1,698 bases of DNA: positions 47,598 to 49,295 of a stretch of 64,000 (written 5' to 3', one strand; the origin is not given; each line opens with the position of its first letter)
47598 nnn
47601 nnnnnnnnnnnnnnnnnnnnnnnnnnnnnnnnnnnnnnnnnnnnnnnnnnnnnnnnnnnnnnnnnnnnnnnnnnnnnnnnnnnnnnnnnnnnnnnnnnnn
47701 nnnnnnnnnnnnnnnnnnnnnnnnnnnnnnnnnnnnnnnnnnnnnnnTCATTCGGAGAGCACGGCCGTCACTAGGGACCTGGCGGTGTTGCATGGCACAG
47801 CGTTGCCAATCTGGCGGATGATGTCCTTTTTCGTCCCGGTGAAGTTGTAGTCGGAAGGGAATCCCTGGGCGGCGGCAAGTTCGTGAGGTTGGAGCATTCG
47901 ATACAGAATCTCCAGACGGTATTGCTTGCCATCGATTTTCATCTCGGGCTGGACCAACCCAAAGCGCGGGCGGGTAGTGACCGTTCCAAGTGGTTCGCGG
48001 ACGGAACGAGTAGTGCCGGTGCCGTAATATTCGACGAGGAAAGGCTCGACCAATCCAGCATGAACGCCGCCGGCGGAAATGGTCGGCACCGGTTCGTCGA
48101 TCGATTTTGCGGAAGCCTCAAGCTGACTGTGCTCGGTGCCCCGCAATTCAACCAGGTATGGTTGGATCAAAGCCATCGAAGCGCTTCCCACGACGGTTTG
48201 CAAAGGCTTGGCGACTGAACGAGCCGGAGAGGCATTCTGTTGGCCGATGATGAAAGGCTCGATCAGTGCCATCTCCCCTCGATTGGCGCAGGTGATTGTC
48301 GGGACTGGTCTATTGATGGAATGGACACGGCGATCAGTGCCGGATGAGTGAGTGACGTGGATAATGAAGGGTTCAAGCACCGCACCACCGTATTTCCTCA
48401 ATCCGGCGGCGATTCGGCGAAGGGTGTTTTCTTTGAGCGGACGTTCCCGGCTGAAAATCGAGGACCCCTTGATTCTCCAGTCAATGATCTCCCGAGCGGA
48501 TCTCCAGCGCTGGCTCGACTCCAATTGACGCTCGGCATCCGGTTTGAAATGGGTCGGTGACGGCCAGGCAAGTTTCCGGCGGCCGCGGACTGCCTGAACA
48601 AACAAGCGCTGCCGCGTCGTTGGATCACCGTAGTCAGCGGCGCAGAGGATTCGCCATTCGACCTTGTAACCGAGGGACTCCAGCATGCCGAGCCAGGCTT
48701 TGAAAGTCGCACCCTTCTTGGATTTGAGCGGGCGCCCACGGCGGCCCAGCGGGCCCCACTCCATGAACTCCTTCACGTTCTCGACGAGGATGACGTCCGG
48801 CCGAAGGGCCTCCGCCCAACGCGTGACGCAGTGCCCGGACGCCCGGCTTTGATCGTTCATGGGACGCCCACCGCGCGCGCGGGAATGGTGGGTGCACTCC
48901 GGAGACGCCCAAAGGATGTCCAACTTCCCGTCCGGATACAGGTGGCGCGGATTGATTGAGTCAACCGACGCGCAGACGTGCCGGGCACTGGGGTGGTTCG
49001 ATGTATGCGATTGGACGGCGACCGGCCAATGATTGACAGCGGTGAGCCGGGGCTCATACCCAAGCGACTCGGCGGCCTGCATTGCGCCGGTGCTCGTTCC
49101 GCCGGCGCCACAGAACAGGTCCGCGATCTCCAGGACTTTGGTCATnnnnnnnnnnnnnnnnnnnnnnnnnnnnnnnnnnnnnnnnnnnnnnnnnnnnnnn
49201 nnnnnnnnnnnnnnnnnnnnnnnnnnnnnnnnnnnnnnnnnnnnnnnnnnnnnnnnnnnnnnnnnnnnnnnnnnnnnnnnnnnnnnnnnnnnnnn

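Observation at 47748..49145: C5-cytosine methyltransferase with a four-fold tandemly repeated PxPTIT...EPF(I/L) segment, possibly multispecific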

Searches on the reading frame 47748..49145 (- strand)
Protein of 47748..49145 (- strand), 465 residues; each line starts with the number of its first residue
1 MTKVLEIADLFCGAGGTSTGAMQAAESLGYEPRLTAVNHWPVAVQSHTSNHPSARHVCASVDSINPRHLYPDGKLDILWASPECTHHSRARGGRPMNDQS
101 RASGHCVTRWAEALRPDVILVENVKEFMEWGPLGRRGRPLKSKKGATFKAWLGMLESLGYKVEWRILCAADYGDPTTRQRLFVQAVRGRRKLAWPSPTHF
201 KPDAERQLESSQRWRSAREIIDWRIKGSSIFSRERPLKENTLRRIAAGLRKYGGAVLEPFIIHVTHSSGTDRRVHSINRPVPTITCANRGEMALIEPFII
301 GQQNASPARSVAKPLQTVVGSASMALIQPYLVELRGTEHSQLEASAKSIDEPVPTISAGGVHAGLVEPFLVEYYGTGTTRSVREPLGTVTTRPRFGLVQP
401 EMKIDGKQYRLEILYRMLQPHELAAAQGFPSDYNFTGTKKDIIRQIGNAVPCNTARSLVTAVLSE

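Call 3: search_protein_families(library=pfam, proteins=[window:47748-49145:-], max_evalue=1)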
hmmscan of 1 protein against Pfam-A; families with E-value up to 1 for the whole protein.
window:47748-49145:- (465 aa): 2 families
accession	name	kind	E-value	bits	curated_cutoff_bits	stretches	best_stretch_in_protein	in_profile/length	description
PF00145.23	DNA_methylase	-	9.1e-37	127.6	22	2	6-200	2-169/324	C-5 cytosine-specific DNA methylase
PF24828.1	DUF7713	-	0.19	11.8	24.1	1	400-422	33-55/68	Domain of unknown function (DUF7713)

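Call 4: search_protein_families(library=ncbifam, proteins=[window:47748-49145:-], max_evalue=1)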
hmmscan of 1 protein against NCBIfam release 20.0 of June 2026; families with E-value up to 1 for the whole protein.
window:47748-49145:- (465 aa): 2 families
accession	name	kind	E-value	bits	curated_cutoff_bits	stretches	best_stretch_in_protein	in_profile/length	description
TIGR00675.1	dcm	superfamily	1.3e-27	97.4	100.65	2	7-201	1-177/329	DNA (cytosine-5-)-methyltransferase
TIGR01809.1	Shik-DH-AROM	equivalog_domain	0.12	11.5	196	1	3-32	122-151/282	shikimate dehydrogenase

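Call 5: search_solved_structures(query=window:47748-49145:-, max_evalue=0.01, show_alignments=3)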
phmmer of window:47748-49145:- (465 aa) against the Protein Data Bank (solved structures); distinct sequences matched with E-value up to 0.01: 40.
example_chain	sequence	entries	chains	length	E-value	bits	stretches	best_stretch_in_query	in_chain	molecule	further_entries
9ped_A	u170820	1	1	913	4.4e-11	45.4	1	73-201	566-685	DNA (cytosine-5)-methyltransferase 1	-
9m5u_A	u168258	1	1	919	4.5e-11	45.3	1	73-201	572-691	DNA (cytosine-5)-methyltransferase 1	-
9v4p_A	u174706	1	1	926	4.7e-11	45.3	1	73-201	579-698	DNA (cytosine-5)-methyltransferase 1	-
3g7u_A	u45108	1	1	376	7.9e-11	44.6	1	5-192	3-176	Cytosine-specific methyltransferase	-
5gut_A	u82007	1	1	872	1.3e-10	43.8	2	5-202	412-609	DNA (cytosine-5)-methyltransferase 1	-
3pt9_A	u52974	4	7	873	1.8e-10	43.4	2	5-202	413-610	DNA (cytosine-5)-methyltransferase 1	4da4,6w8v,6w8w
3pt6_A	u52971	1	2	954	2.3e-10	43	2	5-202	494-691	DNA (cytosine-5)-methyltransferase 1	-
9peb_A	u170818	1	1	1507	2.5e-10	42.9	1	108-201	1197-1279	DNA (cytosine-5)-methyltransferase 1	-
9pec_A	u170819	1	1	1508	2.5e-10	42.9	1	108-201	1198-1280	DNA (cytosine-5)-methyltransferase 1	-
9m5x_A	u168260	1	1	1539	2.7e-10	42.8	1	108-201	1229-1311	DNA (cytosine-5)-methyltransferase 1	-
9v4o_A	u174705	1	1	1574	2.9e-10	42.7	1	108-201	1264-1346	DNA (cytosine-5)-methyltransferase 1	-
5guv_A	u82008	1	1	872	5.6e-10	41.8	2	414-458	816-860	DNA (cytosine-5)-methyltransferase 1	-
3av4_A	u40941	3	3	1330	6.1e-10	41.6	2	5-202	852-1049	DNA (cytosine-5)-methyltransferase 1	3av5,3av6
5wy1_A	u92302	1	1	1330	6.1e-10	41.6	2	5-202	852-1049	DNA (cytosine-5)-methyltransferase 1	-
6x9i_A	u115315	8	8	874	1.1e-09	40.8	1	5-202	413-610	DNA (cytosine-5)-methyltransferase 1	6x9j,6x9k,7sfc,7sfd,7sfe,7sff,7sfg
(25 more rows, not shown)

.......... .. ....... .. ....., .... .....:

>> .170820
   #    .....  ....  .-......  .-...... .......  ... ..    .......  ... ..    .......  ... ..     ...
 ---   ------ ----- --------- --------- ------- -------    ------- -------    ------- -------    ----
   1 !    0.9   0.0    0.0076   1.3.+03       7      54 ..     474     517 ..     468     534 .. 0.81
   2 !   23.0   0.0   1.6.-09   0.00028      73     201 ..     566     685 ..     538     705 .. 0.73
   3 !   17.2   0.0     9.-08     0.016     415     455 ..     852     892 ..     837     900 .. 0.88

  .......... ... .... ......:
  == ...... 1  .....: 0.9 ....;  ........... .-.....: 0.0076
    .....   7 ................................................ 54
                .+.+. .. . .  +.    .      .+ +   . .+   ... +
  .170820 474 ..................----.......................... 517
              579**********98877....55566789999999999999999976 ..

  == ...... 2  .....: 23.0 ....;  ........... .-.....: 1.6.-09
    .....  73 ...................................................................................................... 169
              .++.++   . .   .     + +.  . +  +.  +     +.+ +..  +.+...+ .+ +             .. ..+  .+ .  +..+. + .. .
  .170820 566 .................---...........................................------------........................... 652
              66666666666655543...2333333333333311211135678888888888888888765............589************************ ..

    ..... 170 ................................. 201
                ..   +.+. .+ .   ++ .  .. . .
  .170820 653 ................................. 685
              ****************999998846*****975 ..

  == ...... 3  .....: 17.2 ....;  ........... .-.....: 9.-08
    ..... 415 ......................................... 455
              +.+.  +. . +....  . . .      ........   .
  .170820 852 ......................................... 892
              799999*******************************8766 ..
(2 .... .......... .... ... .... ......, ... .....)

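Call 9: find_homologous_proteins(query=window:47748-49145:-, max_evalue=0.00001)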
Query window:47748-49145:- (465 aa): 7932 proteins with E <= 0.00001 among 8000 candidates; the best 120 are listed.
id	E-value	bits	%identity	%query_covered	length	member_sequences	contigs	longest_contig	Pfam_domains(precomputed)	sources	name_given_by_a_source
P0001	0.0e+0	1071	100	100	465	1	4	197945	PF00145.24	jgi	-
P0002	8.1e-198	676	53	86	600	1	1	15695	PF00145.24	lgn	-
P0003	2.2e-197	674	51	85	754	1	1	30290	PF00145.24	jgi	jgi:DNA (cytosine-5)-methyltransferase 1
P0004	8.9e-195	666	63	99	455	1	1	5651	PF00145.24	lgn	-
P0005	1.4e-194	665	62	100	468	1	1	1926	PF00145.24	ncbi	-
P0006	1.3e-193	662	55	87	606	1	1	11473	PF00145.24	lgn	-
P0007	2.0e-193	661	63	100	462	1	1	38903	PF00145.24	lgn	-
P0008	5.7e-193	660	46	86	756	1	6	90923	PF00145.24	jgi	jgi:DNA (cytosine-5)-methyltransferase 1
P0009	1.1e-192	659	58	100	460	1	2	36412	PF00145.24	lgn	-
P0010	3.8e-192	657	61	100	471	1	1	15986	PF00145.24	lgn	-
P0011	4.4e-192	657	44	100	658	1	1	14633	PF00145.24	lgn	-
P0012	5.1e-192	657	62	99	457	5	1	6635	PF00145.24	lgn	-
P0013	1.1e-191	656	52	85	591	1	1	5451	PF00145.24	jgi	jgi:DNA (cytosine-5)-methyltransferase 1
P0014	4.0e-191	654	50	86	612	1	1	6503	PF00145.24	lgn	-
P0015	6.3e-190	650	52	83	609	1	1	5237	PF00145.24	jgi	jgi:DNA (cytosine-5)-methyltransferase 1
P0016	6.5e-190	650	52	96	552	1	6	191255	PF00145.24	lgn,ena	-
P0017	7.6e-190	650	52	96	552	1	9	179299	PF00145.24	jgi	-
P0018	7.6e-190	650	52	96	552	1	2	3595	PF00145.24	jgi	-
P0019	1.2e-189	649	49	83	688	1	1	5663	PF00145.24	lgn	-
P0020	1.9e-189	648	57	97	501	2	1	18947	PF00145.24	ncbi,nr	ncbi:MAG: DNA cytosine methyltransferase [Verrucomicrobiales bacterium]|nr:DNA cytosine methyltransf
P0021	2.2e-189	648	50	98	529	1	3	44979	PF00145.24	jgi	jgi:DNA (cytosine-5)-methyltransferase 1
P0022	3.8e-189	647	52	96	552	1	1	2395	PF00145.24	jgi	-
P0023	6.8e-189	646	47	86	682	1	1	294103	PF00145.24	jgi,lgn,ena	-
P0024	1.1e-188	646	52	83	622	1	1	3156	PF00145.24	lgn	-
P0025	1.9e-188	645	53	87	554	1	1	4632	PF00145.24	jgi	jgi:DNA (cytosine-5)-methyltransferase 1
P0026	5.2e-188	644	48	99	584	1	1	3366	PF00145.24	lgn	-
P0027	8.4e-188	643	47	100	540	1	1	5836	PF00145.24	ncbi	ncbi:MAG: DNA cytosine methyltransferase [Clostridiaceae bacterium]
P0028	1.2e-187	642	61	99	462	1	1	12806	PF00145.24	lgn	-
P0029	1.5e-187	642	48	99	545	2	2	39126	PF00145.24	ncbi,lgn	-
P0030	3.1e-187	641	51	86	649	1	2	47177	PF00145.24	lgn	-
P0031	4.3e-187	641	60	100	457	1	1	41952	PF00145.24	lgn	-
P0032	5.7e-187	640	49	83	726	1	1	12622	PF00145.24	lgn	-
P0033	3.0e-186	638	61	100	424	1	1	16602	PF00145.24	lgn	-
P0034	4.2e-186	637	47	99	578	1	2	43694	PF00145.24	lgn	-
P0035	3.7e-185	634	53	85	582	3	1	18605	PF00145.24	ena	-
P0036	4.9e-185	634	56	100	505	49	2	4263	PF00145.24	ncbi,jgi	jgi:DNA (cytosine-5)-methyltransferase 1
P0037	7.8e-185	633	60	100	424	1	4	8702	PF00145.24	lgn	-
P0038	1.0e-184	633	56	100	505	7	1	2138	PF00145.24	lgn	-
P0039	1.3e-184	632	49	86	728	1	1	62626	PF00145.24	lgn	-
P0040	2.0e-184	632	53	86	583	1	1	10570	PF00145.24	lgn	-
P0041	2.3e-184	632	53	85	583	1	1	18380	PF00145.24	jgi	jgi:DNA (cytosine-5)-methyltransferase 1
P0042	2.3e-184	632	51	86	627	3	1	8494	PF00145.24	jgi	jgi:DNA (cytosine-5)-methyltransferase 1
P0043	2.9e-184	631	53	86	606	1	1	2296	PF00145.24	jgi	jgi:DNA (cytosine-5)-methyltransferase 1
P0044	5.7e-184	630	52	100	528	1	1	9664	PF00145.24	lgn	-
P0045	5.8e-184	630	50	96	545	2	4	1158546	PF00145.24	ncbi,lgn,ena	-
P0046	7.4e-184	630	47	100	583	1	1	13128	PF00145.24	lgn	-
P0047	7.9e-184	630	49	99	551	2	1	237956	PF00145.24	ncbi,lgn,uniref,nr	ncbi:DNA (cytosine-5)-methyltransferase 1 [Haloferula luteola]|uniref:DNA (cytosine-5-)-methyltransf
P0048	1.1e-183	629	47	85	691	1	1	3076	PF00145.24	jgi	jgi:DNA (cytosine-5)-methyltransferase 1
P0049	1.7e-183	629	49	99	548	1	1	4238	PF00145.24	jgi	jgi:DNA (cytosine-5)-methyltransferase 1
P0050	2.0e-183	628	43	99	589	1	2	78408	PF00145.24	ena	-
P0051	2.0e-183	628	49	84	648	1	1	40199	PF00145.24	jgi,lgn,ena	-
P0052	2.1e-183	628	61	99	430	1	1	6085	PF00145.24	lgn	-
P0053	2.1e-183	628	48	99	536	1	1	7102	PF00145.24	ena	-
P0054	2.3e-183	628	54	86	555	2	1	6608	PF00145.24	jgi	jgi:DNA (cytosine-5)-methyltransferase 1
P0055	3.0e-183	628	48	100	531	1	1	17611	PF00145.24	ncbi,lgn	-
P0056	3.0e-183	628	49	100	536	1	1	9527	PF00145.24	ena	-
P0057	5.4e-183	627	50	100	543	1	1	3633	PF00145.24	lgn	-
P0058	7.2e-183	627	45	100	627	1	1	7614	PF00145.24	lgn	-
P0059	9.4e-183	626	54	85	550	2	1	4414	PF00145.24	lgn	-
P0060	2.1e-182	625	50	99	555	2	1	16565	PF00145.24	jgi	jgi:DNA (cytosine-5)-methyltransferase 1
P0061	2.9e-182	625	50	99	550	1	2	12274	PF00145.24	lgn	-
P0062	4.3e-182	624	60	99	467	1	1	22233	PF00145.24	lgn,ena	-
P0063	5.2e-182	624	56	100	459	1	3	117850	PF00145.24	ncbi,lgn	-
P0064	6.4e-182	624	55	99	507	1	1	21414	PF00145.24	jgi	jgi:DNA (cytosine-5)-methyltransferase 1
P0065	1.4e-181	622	54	100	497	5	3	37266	PF00145.24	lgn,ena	-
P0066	1.5e-181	622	58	99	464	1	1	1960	PF00145.24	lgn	-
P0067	1.8e-181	622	49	100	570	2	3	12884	PF00145.24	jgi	-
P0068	2.0e-181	622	48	86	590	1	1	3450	PF00145.24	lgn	-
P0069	2.4e-181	622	54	98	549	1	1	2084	PF00145.24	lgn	-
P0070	2.8e-181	621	58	99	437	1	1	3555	PF00145.24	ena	-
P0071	3.2e-181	621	48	99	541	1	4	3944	PF00145.24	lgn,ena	-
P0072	5.7e-181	620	51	99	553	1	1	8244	PF00145.24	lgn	-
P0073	6.8e-181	620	50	98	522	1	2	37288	PF00145.24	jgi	jgi:DNA (cytosine-5)-methyltransferase 1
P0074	7.8e-181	620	54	86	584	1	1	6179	PF00145.24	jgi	jgi:DNA (cytosine-5)-methyltransferase 1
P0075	1.1e-180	619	48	86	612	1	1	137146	PF00145.24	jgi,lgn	-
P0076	1.5e-180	619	51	86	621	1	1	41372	PF00145.24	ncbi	ncbi:MAG: DNA cytosine methyltransferase [Luteolibacter sp.]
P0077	3.4e-180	618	49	99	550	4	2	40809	PF00145.24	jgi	jgi:DNA (cytosine-5)-methyltransferase 1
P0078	4.7e-180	617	58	99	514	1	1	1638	PF00145.24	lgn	-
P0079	5.4e-180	617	60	99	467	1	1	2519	PF00145.24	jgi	jgi:DNA (cytosine-5)-methyltransferase 1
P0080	5.9e-180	617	55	97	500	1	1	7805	PF00145.24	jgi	jgi:DNA (cytosine-5)-methyltransferase 1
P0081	6.0e-180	617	46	99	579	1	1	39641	PF00145.24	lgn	-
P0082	7.1e-180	617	47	99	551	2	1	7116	PF00145.24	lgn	-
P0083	8.7e-180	616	49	100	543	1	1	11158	PF00145.24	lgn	-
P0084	1.2e-179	616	49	86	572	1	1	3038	PF00145.24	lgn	-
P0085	1.5e-179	616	51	86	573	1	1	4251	PF00145.24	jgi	jgi:DNA (cytosine-5)-methyltransferase 1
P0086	2.1e-179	615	51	85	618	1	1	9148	PF00145.24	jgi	jgi:DNA (cytosine-5)-methyltransferase 1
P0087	2.6e-179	615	49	99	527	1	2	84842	PF00145.24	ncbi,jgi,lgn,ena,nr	ncbi:MAG TPA: DNA cytosine methyltransferase [Verrucomicrobiae bacterium]|nr:DNA cytosine methyltran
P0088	3.0e-179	615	49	99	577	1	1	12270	PF00145.24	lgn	-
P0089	4.0e-179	614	48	99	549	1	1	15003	PF00145.24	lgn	-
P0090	4.9e-179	614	47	99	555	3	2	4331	PF00145.24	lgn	-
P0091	5.4e-179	614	47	100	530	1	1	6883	PF00145.24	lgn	-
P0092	8.1e-179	613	58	100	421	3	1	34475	PF00145.24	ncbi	-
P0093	1.0e-178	613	52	83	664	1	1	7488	PF00145.24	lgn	-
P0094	1.5e-178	612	50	86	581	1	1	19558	PF00145.24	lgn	-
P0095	1.6e-178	612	51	86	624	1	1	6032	PF00145.24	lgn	-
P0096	1.6e-178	612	50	86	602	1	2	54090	PF00145.24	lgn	-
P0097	1.8e-178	612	52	99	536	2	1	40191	PF00145.24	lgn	-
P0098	2.1e-178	612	47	86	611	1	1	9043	PF00145.24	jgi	jgi:DNA (cytosine-5)-methyltransferase 1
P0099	2.2e-178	612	49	99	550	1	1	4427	PF00145.24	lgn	-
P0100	3.2e-178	611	49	100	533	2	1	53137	PF00145.24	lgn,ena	-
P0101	3.7e-178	611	54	100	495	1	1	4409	PF00145.24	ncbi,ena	-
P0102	3.8e-178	611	51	97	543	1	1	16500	PF00145.24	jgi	jgi:DNA (cytosine-5)-methyltransferase 1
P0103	3.9e-178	611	46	100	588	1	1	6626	PF00145.24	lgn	-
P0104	4.7e-178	611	45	100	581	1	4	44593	PF00145.24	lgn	-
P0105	5.0e-178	611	42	99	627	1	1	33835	PF00145.24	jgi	jgi:DNA (cytosine-5)-methyltransferase 1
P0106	7.1e-178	610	42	100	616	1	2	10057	PF00145.24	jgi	jgi:DNA (cytosine-5)-methyltransferase 1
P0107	7.7e-178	610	47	99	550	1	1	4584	PF00145.24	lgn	-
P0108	9.5e-178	610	50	86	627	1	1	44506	PF00145.24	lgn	-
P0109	9.8e-178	610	48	99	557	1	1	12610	PF00145.24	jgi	-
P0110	1.6e-177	609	49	97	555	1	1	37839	PF00145.24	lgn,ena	-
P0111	1.7e-177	609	51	85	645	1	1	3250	PF00145.24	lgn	-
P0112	2.0e-177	609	53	86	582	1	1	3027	PF00145.24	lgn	-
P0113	2.9e-177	608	47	85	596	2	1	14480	PF00145.24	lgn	-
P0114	3.1e-177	608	51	100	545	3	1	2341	PF00145.24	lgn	-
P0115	3.2e-177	608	55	99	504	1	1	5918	PF00145.24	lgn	-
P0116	4.0e-177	608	52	100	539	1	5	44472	PF00145.24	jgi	jgi:DNA (cytosine-5)-methyltransferase 1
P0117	4.9e-177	607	47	100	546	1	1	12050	PF00145.24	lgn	-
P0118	5.0e-177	607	52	86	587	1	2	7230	PF00145.24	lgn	-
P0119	6.0e-177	607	55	86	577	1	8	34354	PF00145.24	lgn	-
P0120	7.3e-177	607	54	99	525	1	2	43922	PF00145.24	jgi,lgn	jgi:DNA (cytosine-5)-methyltransferase 1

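Call 18: search_dna_similar(query=window:47748-49145:-, collection=phages, mode=protein, max_rows=40, max_evalue=1e-10)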
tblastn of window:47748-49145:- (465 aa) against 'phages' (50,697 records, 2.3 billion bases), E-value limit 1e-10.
Records with a match: 372; places in all: 400; records where one place covers at least 80% of the query: 296.
Best place of each record, by identity: <60% 372.
By first word of the organism name: Gordonia 117; Mycobacterium 59; Pseudomonas 36; Arthrobacter 31; Vibrio 21; Streptococcus 20; Cellulophaga 7; Aeromonas 6; Bacteriophage 5; Microcystis 4; and 36 more.
By host as written in the record: Gordonia terrae 3612 105; - 32; Mycobacterium smegmatis mc2 155 31; Arthrobacter globiformis NRRL B-2979 SEA 14; Arthrobacter globiformis B-2979 10; Mycobacterium smegmatis mc#155 9; Streptococcus thermophilus ST67009 9; Pseudomonas aeruginosa 7; and 98 more.
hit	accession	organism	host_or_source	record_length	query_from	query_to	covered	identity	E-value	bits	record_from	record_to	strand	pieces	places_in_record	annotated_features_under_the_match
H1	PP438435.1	Dolichospermum phage Dfl-JY45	Dolichospermum flos-aquae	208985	7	465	99%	40.4%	6e-100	333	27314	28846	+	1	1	hypothetical protein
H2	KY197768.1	Bacillus phage phi105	Bacillus sp.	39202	7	465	99%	39.3%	1e-95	321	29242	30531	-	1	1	none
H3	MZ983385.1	Psychrobacillus phage PVJ1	Psychrobacillus sp. GC2J1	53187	7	465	99%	39.0%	9e-90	304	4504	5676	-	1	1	DNA cytosine methyltransferase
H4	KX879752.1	Halomonas phage QHHSV-1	Halomonas ventosae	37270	7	461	98%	39.1%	2e-71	294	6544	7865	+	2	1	putative site-specific DNA methylase (x2)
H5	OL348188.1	Aeromonas phage vB_AsaM_LPM4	Aeromonas salmonicida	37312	7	465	99%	38.5%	1e-95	321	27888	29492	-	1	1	C-5 cytosine-specific DNA methylase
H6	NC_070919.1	Aeromonas phage vB_AsaM_LPM4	Aeromonas salmonicida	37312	7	465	99%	38.5%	1e-95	321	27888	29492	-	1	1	C-5 cytosine-specific DNA methylase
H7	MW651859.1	Pseudomonas phage vB_PstS-pAN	Pseudomonas stutzeri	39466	7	464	98%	38.5%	4e-91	308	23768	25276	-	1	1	DNA cytosine methyltransferase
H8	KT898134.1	Aeromonas phage phiARM81mr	Aeromonas sp. ARM81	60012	7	465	99%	38.0%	3e-92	311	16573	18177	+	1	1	C-5 cytosine-specific DNA methylase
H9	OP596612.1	Bradyrhizobium phage ppBdUSDA122-1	Bradyrhizobium diazoefficiens USDA 122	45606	1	465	100%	37.5%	8e-89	301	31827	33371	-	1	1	DNA cytosine methyltransferase | hypothetical protein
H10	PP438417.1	Microcystis phage Mwe-JY25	Microcystis wesenbergii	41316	7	465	99%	37.9%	1e-96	324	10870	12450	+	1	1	hypothetical protein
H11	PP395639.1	Microcystis phage Mwe-JY07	Microcystis wesenbergii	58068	7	465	99%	37.9%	1e-96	324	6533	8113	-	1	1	hypothetical protein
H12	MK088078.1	Marinobacter phage AS1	Marinobacter sp. D1S9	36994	7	461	98%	37.6%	2e-80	277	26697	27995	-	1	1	DNA (cytosine-5)-methyltransferase 1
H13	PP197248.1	Acetoanaerobium phage ANDSL2_ph1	Acetoanaerobium noterae DSL2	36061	7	465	99%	36.5%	7e-85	290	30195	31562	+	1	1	hypothetical protein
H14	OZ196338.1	Vibrio phage K404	Seawater and oysters mix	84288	9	461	97%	36.6%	1e-80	278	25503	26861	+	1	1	hypothetical protein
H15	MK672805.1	Vibrio phage Va_PF430-3_p42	Vibrio anguillarum strain PF430-3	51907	7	465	99%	36.1%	2e-87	298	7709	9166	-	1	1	DNA methyltransferase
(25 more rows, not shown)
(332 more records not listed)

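Call 32: predict_structure(alignment_id=A1)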
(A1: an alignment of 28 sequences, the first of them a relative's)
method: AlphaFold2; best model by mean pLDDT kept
length: 465 residues; sequences in the alignment: 28
mean_pLDDT: 72.3   pTM: 0.71
mean pLDDT of the five models: 72.3, 69.8, 66.6, 66.2, 64.5
residues with pLDDT >= 90: 147; 70-90: 152; 50-70: 51; < 50: 115
segments of 3 or more residues with pLDDT < 50: 85-96, 267-271, 304-381, 383-397
pLDDT, mean of each block of 10 residues (from residue 1): 90 87 96 92 93 88 85 91 51 47 82 95 86 79 90 96 95 89 95 92 63 88 87 76 75 64 60 77 63 76 39 29 35 35 38 29 34 37 42 44 61 84 90 91 86 95 93
secondary structure, 60 per line:
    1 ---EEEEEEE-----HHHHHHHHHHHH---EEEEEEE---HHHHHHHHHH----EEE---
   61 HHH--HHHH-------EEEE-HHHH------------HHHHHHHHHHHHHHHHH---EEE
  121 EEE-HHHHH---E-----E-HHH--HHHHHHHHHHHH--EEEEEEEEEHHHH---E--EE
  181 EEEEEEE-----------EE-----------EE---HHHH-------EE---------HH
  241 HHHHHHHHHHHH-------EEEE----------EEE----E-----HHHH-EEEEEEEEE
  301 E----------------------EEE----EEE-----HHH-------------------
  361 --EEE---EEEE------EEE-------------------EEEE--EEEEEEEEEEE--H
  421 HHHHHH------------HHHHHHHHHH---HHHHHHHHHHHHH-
elements in order: E4-10 H16-27 E31-37 H41-50 E55-57 H66-69 E77-80 H82-85 H98-114 E118-123 H125-129 H146-157 E160-168 H169-172 E179-187 H217-220 H239-252 E260-263 E274-276 H287-290 E292-301 E324-326 E331-333 E363-365 E369-372 E379-381 E401-404 E407-417 H420-426 H439-448 H452-464
